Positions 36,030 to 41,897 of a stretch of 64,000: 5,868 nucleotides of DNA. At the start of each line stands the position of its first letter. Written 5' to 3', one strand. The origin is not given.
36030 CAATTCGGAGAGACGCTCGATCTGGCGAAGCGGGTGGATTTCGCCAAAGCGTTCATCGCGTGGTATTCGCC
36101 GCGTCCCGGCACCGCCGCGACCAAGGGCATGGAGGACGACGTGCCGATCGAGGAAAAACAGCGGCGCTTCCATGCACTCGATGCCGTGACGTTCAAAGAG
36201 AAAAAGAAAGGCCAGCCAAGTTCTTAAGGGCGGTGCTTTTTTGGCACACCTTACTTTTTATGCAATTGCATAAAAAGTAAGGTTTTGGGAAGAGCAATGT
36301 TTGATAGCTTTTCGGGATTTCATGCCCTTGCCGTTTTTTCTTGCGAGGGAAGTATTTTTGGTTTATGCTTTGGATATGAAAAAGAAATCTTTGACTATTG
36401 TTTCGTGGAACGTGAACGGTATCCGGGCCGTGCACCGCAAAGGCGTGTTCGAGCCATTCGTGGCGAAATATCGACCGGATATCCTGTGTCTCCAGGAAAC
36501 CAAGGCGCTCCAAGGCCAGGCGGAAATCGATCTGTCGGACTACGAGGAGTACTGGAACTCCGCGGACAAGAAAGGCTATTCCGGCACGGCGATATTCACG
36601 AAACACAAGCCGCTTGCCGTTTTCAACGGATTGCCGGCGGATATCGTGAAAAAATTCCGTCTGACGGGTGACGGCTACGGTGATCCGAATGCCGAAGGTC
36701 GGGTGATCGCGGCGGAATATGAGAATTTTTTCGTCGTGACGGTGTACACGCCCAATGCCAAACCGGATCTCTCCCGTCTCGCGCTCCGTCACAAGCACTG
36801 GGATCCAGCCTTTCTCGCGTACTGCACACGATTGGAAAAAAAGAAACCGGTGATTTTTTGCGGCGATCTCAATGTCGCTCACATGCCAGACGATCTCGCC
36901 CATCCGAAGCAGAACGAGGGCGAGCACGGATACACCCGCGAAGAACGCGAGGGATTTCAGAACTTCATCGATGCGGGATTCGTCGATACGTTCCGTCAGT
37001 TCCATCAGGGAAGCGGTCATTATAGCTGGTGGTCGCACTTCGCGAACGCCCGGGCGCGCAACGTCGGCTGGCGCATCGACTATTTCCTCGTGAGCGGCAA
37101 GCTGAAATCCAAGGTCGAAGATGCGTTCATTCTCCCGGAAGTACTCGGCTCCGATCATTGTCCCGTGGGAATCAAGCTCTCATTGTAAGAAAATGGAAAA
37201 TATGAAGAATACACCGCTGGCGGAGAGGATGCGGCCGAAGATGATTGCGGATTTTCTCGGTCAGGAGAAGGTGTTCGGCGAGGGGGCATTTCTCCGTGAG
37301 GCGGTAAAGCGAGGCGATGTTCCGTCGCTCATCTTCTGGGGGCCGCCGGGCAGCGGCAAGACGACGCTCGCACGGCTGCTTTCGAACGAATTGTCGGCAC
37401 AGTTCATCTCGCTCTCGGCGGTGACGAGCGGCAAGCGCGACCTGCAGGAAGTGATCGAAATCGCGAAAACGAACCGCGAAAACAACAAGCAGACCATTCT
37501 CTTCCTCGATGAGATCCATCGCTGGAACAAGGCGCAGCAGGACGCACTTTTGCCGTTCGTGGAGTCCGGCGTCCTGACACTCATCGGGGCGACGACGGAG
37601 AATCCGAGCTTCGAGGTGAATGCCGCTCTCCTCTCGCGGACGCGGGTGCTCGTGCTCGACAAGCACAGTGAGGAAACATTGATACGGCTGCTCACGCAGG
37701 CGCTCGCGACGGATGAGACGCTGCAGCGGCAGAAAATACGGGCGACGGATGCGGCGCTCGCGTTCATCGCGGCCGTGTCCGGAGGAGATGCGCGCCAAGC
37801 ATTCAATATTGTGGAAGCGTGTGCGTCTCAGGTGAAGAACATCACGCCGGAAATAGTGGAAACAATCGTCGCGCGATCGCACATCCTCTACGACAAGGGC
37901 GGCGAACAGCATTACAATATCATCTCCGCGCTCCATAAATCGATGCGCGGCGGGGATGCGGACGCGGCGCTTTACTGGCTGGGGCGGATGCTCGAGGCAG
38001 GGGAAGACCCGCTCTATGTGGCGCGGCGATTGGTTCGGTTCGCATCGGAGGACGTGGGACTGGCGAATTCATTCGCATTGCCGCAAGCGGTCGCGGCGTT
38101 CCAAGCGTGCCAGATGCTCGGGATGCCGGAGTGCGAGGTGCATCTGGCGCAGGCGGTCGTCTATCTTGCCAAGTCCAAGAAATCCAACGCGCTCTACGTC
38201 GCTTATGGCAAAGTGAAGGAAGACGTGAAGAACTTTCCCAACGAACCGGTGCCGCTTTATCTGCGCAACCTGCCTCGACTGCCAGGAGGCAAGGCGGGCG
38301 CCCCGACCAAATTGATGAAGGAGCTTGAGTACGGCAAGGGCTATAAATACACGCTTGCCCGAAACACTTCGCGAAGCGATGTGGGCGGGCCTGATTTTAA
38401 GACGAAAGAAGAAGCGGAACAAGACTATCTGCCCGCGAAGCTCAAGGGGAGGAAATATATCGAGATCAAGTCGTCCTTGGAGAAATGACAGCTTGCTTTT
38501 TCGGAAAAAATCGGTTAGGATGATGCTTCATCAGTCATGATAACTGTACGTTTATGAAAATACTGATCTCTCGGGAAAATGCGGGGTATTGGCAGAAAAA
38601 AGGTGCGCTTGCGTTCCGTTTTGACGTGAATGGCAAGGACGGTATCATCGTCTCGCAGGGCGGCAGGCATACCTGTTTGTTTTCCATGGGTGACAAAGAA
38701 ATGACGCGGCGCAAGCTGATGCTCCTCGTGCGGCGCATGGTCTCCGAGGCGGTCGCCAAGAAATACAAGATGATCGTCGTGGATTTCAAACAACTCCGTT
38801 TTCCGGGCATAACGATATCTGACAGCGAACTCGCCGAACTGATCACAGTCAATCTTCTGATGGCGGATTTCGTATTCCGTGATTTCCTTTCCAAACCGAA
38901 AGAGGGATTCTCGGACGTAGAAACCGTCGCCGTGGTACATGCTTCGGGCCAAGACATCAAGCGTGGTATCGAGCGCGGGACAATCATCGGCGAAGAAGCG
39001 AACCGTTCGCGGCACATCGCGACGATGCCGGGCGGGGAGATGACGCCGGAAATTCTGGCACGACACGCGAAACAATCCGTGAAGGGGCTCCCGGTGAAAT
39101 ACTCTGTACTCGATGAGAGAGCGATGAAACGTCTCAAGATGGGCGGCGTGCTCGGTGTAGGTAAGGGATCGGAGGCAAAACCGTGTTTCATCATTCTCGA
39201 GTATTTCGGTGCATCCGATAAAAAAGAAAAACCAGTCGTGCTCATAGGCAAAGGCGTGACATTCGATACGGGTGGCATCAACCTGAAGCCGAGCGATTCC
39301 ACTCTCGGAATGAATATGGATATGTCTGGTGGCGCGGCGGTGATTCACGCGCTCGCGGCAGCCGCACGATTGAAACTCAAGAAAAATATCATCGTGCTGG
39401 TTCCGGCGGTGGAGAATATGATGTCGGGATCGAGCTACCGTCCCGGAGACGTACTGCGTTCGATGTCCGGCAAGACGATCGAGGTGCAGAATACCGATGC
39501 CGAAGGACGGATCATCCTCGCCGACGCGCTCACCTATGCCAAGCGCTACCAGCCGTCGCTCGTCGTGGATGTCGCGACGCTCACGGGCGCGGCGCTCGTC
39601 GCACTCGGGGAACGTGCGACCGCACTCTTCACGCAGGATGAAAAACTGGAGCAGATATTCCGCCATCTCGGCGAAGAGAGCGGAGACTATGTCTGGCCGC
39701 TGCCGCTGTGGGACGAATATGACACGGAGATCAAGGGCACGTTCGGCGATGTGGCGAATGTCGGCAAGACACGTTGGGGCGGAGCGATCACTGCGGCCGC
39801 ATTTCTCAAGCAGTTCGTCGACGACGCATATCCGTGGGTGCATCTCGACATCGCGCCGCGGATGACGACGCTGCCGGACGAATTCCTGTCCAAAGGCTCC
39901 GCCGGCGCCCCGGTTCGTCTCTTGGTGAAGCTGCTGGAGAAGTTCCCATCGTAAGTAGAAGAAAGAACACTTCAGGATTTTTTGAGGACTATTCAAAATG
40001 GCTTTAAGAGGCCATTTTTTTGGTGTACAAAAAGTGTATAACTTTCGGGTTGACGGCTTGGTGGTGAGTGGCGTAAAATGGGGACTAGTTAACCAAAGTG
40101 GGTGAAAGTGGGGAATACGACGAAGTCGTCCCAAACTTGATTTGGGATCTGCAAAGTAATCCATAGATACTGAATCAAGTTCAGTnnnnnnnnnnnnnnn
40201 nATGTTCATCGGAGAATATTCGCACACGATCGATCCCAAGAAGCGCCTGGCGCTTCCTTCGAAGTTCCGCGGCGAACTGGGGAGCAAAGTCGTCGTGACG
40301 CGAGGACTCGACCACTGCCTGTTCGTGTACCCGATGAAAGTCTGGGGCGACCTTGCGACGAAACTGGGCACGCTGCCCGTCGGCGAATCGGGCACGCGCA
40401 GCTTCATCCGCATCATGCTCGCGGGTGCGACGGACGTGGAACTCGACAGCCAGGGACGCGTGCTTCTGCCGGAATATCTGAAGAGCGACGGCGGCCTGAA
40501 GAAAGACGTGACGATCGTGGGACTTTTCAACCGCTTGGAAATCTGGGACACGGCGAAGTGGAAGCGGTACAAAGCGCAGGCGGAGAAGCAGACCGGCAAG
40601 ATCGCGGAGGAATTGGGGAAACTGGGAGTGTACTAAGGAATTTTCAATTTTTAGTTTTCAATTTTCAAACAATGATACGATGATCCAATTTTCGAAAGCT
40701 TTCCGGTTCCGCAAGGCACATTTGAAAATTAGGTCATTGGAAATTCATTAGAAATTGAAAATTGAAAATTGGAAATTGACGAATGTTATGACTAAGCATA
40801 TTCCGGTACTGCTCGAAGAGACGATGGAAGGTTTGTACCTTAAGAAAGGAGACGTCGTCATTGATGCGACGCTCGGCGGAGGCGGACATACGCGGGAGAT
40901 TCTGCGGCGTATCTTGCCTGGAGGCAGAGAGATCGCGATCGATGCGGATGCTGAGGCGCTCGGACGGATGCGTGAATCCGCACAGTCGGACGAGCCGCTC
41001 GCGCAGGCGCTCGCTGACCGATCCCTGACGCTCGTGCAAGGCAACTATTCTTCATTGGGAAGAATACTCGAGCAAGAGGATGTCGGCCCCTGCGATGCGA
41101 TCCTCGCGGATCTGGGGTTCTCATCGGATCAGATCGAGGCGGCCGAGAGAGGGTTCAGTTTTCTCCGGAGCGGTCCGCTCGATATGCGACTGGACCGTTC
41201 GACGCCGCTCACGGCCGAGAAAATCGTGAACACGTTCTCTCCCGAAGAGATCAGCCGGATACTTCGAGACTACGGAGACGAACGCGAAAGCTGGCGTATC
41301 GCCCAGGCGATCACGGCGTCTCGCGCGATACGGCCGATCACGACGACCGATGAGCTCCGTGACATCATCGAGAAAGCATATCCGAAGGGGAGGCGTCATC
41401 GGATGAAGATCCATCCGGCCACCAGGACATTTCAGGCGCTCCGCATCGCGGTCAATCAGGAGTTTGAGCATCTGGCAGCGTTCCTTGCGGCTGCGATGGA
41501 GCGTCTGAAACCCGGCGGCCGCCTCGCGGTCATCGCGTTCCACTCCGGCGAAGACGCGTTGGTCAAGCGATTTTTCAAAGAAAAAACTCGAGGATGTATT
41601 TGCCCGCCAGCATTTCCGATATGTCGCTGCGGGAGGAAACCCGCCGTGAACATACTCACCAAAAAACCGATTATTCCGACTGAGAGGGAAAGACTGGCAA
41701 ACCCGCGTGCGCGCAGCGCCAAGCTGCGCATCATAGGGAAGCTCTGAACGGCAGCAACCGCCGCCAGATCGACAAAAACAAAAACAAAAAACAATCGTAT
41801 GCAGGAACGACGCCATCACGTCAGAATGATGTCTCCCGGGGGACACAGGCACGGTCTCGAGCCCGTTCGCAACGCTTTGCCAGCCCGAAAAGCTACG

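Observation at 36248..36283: Identical 32-nt perfect palindrome at two distant loci, with different but still complementary flanks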

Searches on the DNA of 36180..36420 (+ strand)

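Call 72: search_rna_families(source=window, start=36180, end=36420, threshold=evalue, max_evalue=1)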
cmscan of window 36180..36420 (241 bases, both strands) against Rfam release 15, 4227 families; matches with E-value up to 1: 9.
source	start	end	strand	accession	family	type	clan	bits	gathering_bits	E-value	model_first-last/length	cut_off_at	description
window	36184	36314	+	RF04180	BTnc231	Gene; sRNA;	-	27.7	80.4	0.00052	1-154/154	no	Bacteroides sRNA BTnc231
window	36226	36304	+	RF04286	mir-513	Gene; miRNA;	CL00136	22.9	72.1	0.012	1-82/82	no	mir-513 microRNA precursor family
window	36244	36288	+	RF00650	mir-153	Gene; miRNA;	-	20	54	0.2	1-73/73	no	mir-153 microRNA precursor family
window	36248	36283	+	RF04197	mir-9457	Gene; miRNA;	-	19.9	90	0.14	8-62/68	no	mir-9457 microRNA precursor family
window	36226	36304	+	RF04302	mir-506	Gene; miRNA;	CL00140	18.6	84.5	0.21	1-81/81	no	mir-506 microRNA precursor family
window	36248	36283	+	RF03743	MIR7696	Gene; miRNA;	-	18.6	83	0.42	1-88/88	no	MIR7696 microRNA precursor family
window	36246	36286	+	RF00972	mir-651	Gene; miRNA;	-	18.5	106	0.32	1-86/86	no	mir-651 microRNA precursor family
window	36237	36295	+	RF01064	mir-253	Gene; miRNA;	-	18.1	72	0.34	1-98/98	no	mir-253 microRNA precursor family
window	36243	36289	-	RF00972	mir-651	Gene; miRNA;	-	17.4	106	0.61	1-86/86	no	mir-651 microRNA precursor family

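Call 83: build_rna_model(alignment_id=A1, structure=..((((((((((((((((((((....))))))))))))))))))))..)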
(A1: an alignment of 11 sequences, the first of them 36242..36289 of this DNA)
Model R1 built from alignment A1 (11 sequences, 48 columns); structure: as given.
model positions 48; base pairs 20; branch points 0; effective number of sequences 11; information 1.04 bits per position. Calibrated on 0.2 Mb of random sequence (short: E-values are rough).
structure used (alignment columns):
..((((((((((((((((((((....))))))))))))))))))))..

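Call 84: search_with_rna_model(model_id=R1, sources=[window, L001, L002, L003, L004, L005, L007, L008, L009, L011, L012, L013, L014, L016, L018, L019, L021, L023, L024, L025], max_evalue=10)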
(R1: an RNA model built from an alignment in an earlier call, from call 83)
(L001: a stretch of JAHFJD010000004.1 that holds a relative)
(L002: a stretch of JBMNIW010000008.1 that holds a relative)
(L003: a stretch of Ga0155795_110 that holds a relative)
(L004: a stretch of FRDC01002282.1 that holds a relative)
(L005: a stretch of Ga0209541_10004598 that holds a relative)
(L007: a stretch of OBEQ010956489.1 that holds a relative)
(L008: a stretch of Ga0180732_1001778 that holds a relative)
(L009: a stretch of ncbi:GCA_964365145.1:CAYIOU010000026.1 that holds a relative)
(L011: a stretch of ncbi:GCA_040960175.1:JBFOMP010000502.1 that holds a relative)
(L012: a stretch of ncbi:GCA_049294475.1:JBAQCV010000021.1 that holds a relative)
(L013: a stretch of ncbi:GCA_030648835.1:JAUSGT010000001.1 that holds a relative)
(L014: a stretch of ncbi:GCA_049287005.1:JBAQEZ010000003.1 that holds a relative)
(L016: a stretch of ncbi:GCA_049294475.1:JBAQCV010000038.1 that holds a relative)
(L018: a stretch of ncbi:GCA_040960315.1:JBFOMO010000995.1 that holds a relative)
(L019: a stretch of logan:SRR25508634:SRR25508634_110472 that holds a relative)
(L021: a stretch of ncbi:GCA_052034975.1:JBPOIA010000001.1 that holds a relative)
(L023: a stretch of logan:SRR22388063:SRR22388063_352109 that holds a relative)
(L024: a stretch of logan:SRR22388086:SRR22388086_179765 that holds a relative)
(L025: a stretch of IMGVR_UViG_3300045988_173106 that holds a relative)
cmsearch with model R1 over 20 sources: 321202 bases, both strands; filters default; matches with E-value up to 10: 34.
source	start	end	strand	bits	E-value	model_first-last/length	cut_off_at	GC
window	61474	61521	+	60.4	1e-11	1-48/48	no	0.29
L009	9069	9116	+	60.4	1e-11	1-48/48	no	0.29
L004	2451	2498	-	59.1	2.1e-11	1-48/48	no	0.33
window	61474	61521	-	59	2.3e-11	1-48/48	no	0.29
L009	9069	9116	-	59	2.3e-11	1-48/48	no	0.29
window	36242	36289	+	58.5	3.1e-11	1-48/48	no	0.35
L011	16411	16458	+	57.7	5.1e-11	1-48/48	no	0.29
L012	9938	9985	+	56.7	8.8e-11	1-48/48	no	0.27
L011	9938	9985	+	56.6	9.3e-11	1-48/48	no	0.33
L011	16411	16458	-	56.4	1.1e-10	1-48/48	no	0.29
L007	2889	2936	+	55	2.4e-10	1-48/48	no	0.31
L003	2245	2292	+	54.8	2.6e-10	1-48/48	no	0.29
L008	9238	9285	+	54.6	3e-10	1-48/48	no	0.38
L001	5128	5175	+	54.3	3.6e-10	1-48/48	no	0.33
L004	2451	2498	+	54.1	4.1e-10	1-48/48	no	0.33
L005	7997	8044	-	52.7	9e-10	1-48/48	no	0.42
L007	2889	2936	-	51.3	2e-09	1-48/48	no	0.31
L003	2245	2292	-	51.2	2.2e-09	1-48/48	no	0.29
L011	9938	9985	-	50.8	2.7e-09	1-48/48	no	0.33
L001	5128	5175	-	49.7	5.3e-09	1-48/48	no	0.33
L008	9238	9285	-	47.7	1.6e-08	1-48/48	no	0.38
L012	9938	9985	-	43.8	1.6e-07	1-48/48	no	0.27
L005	7997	8044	+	40.2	1.3e-06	1-48/48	no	0.42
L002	6374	6395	+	31.2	0.00024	14-35/48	no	0.18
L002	6374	6395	-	31.2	0.00024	14-35/48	no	0.18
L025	2155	2176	+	31.2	0.00024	14-35/48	no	0.18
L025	2155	2176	-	31.2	0.00024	14-35/48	no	0.18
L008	9070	9117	+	26.6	0.0036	1-48/48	no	0.31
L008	9070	9117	-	26.1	0.0048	1-48/48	no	0.31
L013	9007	9055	+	24.6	0.012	1-48/48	no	0.33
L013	9007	9055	-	22.1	0.049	1-48/48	no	0.33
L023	4504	4547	-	16.9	0.99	1-48/48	no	0.39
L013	8235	8280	+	14.4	4.3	1-48/48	no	0.46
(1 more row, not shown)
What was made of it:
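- The covariance model scores the L013 terminator weakly as a member (E about 0.01, call 84). The L013 terminator looks like a degenerate relative (call 84).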

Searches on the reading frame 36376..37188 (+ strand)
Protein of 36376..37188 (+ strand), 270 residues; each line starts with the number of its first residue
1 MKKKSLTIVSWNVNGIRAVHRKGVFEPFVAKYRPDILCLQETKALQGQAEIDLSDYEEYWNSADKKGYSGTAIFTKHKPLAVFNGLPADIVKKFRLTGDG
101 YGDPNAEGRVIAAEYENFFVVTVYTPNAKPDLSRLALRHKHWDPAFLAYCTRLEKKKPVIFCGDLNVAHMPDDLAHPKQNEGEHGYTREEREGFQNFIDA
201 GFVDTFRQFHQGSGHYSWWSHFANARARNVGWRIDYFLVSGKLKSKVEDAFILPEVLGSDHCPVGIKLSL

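Call 20: search_protein_families(library=pfam, proteins=[window:36376-37188:+], max_evalue=0.00001)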
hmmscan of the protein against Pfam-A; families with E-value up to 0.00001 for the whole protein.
window:36376-37188:+ (270 aa): 1 family
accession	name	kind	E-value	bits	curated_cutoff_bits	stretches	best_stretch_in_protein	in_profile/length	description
PF03372.29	Exo_endo_phos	-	2.8e-31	109.4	24.5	1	9-261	1-225/225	Endonuclease/Exonuclease/phosphatase family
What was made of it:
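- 36376..37188 (+): xth (exonuclease III-like) gene downstream of copy 1. The 92-nt spacer contains a sub-threshold promoter-like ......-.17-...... just before the ATG, and there is no SD. Pfam Exo_endo_phos (call 20).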

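Call 30: find_encoding_contigs(protein=window:36376-37188:+, flank=10000, max_places=10)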
Protein window:36376-37188:+ (270 aa): no gene with exactly this product is on record in the collection.

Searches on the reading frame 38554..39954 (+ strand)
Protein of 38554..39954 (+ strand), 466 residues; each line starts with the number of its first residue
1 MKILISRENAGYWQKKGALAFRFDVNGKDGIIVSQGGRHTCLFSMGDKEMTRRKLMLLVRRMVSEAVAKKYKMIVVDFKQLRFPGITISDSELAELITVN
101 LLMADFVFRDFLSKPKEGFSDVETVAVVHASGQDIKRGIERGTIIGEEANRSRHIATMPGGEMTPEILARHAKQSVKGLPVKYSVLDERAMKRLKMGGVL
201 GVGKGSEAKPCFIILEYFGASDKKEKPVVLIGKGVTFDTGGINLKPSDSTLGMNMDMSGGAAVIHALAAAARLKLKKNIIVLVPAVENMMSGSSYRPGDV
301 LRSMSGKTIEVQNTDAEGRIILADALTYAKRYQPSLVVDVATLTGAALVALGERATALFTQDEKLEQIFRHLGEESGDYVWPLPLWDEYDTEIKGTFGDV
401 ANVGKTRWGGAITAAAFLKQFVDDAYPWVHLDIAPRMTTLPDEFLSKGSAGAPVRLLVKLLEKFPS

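Call 66: search_protein_families(library=pfam, proteins=[window:38554-39954:+], max_evalue=0.0001)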
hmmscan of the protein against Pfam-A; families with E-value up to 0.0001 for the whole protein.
window:38554-39954:+ (466 aa): 1 family
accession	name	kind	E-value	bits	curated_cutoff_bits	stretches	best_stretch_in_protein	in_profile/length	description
PF00883.26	Peptidase_M17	-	4.1e-114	381.5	25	1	152-458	3-310/310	Cytosol aminopeptidase family, catalytic domain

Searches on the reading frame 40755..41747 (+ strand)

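Call 66: search_protein_families(library=pfam, proteins=[window:40755-41747:+], max_evalue=0.0001)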
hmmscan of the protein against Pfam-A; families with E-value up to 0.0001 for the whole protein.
window:40755-41747:+ (330 aa): 1 family
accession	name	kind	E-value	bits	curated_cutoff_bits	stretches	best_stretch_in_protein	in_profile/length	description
PF01795.25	Methyltransf_5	-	3.4e-105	352.4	27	1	13-329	2-308/309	MraW methylase family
